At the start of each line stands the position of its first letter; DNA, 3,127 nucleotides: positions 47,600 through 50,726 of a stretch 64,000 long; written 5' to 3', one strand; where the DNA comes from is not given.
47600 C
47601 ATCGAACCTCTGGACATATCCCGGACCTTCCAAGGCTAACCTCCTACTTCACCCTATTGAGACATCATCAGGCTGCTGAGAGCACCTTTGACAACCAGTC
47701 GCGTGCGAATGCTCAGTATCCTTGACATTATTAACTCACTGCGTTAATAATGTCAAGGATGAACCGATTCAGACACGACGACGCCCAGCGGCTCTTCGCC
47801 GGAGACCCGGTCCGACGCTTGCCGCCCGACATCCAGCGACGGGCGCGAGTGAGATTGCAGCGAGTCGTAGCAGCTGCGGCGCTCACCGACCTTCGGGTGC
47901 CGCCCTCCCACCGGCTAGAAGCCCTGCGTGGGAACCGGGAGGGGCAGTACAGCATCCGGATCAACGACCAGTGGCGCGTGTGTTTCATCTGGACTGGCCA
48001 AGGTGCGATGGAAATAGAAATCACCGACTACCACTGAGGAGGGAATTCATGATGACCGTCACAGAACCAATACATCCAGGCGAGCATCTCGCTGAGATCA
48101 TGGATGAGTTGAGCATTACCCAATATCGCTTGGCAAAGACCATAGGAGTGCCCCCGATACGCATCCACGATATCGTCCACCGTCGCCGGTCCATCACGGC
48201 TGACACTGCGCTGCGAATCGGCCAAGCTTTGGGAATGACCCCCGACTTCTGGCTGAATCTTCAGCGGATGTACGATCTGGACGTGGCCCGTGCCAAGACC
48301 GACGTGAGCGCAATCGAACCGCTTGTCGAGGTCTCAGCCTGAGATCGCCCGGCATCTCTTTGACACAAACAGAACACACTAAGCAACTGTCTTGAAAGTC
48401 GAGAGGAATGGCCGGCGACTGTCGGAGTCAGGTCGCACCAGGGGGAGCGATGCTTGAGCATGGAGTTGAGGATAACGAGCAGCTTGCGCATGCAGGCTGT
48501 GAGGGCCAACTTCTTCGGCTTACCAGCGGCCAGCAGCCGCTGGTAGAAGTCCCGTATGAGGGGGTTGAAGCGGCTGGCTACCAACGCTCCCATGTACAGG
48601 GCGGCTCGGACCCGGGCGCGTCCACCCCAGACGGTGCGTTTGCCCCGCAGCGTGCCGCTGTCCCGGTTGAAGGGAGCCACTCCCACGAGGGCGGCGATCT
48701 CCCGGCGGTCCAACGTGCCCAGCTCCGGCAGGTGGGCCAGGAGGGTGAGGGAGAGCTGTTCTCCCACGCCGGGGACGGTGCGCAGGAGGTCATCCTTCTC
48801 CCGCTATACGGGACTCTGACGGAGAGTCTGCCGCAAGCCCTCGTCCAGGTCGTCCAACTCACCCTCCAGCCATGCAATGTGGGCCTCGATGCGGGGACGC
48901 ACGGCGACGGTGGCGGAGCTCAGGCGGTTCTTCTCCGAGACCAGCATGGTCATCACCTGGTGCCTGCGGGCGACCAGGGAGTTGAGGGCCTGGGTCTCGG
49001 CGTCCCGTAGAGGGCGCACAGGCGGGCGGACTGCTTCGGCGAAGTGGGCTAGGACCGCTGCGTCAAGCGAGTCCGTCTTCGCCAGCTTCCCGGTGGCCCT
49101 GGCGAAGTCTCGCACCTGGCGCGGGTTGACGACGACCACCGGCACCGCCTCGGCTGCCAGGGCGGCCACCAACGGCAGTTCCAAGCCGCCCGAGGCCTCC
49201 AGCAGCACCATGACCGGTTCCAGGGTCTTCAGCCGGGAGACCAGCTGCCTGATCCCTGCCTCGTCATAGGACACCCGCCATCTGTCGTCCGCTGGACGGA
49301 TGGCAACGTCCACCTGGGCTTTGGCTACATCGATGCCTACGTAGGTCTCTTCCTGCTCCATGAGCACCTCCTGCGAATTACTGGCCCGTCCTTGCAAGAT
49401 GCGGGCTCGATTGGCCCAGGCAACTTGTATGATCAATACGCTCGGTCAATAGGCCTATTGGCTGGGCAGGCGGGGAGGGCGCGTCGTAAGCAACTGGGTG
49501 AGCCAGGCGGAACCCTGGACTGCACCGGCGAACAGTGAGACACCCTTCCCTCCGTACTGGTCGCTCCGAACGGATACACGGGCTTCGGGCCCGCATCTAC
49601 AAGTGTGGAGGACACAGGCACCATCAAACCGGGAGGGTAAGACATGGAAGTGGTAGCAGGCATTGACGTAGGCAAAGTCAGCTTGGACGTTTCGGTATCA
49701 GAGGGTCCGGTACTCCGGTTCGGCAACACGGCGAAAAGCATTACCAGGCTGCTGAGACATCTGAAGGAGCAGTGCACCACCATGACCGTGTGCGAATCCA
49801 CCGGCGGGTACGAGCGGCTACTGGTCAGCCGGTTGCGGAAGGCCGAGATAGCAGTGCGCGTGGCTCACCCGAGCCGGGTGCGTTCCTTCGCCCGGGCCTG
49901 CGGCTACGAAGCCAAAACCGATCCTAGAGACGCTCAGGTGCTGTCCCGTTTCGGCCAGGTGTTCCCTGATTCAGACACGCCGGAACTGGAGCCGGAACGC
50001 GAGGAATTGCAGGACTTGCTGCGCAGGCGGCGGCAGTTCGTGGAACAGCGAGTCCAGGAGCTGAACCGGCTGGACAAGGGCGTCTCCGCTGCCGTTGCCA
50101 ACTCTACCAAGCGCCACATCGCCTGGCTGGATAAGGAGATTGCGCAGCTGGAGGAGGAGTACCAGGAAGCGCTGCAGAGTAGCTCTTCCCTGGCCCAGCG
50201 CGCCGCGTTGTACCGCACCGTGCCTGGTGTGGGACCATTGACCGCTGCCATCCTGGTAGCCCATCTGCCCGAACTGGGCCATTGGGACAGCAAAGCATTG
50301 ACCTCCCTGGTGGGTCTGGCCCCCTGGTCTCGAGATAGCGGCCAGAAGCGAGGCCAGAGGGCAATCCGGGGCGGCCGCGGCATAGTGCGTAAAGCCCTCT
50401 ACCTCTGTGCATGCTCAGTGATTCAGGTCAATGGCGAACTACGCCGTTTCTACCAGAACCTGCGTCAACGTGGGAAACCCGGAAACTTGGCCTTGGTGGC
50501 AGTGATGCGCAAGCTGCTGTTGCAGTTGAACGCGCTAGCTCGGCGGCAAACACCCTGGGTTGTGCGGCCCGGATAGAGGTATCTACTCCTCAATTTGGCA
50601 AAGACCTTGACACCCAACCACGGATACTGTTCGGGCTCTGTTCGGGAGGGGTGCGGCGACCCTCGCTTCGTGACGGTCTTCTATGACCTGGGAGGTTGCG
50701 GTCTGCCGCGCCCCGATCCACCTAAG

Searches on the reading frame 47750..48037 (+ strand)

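Call 54: search_protein_families(library=pfam, proteins=[window:47750-48037:+], max_evalue=0.01)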
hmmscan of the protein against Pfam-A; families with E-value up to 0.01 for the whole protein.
window:47750-48037:+ (95 aa): 1 family
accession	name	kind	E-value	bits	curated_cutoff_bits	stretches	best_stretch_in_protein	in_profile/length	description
PF05015.19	HigB-like_toxin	-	4.8e-17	62.6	27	1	6-95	2-91/91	RelE-like toxin of type II toxin-antitoxin system HigB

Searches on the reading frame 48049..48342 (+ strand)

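Call 54: search_protein_families(library=pfam, proteins=[window:48049-48342:+], max_evalue=0.01)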
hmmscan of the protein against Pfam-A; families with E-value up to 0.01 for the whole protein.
window:48049-48342:+ (97 aa): 2 families
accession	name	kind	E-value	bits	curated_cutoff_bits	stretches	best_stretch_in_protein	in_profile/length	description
PF01381.28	HTH_3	-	5.8e-07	29.9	23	1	14-68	1-55/55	Helix-turn-helix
PF13443.12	HTH_26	-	2.1e-05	25.1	22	1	13-65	1-54/63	Cro/C1-type HTH DNA-binding domain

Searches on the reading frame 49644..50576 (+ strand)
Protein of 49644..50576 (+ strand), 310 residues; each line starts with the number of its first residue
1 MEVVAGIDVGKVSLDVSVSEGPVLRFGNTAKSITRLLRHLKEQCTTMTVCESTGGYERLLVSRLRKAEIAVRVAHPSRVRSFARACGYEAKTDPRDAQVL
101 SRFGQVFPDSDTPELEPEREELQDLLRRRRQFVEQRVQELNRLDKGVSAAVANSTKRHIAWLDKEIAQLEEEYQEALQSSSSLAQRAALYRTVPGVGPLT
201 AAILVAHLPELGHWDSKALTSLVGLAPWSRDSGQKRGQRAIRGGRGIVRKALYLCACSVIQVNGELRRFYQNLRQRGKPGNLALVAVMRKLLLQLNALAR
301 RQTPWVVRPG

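Call 54: search_protein_families(library=pfam, proteins=[window:49644-50576:+], max_evalue=0.01)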
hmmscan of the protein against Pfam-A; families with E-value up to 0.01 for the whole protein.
window:49644-50576:+ (310 aa): 2 families
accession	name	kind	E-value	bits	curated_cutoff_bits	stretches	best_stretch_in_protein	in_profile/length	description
PF01548.23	DEDD_Tnp_IS110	-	6.5e-20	71.9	29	1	5-145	1-148/155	Transposase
PF02371.22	Transposase_20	-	5.1e-17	62.5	21.3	1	189-271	3-87/87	Transposase IS116/IS110/IS902 family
